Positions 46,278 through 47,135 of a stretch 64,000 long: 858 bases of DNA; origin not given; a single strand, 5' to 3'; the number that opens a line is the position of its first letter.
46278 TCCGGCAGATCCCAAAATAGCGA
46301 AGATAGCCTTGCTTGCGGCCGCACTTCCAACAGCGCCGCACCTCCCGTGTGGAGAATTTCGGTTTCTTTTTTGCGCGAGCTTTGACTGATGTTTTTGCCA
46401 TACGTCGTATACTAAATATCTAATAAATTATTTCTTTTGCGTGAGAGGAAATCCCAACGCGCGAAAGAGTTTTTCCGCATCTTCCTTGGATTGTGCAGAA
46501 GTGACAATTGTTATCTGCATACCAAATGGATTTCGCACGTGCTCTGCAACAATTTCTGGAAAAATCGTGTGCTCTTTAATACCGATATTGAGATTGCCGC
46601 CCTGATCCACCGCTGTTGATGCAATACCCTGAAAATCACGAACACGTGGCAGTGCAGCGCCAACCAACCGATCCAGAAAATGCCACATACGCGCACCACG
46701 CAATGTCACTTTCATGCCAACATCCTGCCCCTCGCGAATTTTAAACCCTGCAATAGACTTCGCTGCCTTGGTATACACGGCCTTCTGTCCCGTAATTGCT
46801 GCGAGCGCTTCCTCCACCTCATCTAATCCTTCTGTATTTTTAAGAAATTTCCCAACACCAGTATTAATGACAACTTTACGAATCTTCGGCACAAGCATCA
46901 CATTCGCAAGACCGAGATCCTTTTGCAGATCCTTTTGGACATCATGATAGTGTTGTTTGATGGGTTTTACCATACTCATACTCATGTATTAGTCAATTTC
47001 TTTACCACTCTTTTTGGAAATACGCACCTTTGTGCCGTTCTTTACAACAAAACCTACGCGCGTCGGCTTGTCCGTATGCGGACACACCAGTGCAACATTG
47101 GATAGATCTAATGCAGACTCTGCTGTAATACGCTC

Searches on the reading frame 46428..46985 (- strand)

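Call 55: search_protein_families(library=pfam, proteins=[window:46428-46985:-], max_evalue=0.001)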
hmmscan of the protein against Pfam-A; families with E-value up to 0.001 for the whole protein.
window:46428-46985:- (185 aa): 2 families
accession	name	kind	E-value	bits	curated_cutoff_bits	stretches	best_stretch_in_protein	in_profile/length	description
PF00673.26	Ribosomal_L5_C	-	2.4e-32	111.3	27.8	1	89-180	2-93/94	ribosomal L5P family C-terminus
PF00281.24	Ribosomal_L5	-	1.2e-21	77.2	34.9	1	28-84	1-57/57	Ribosomal protein L5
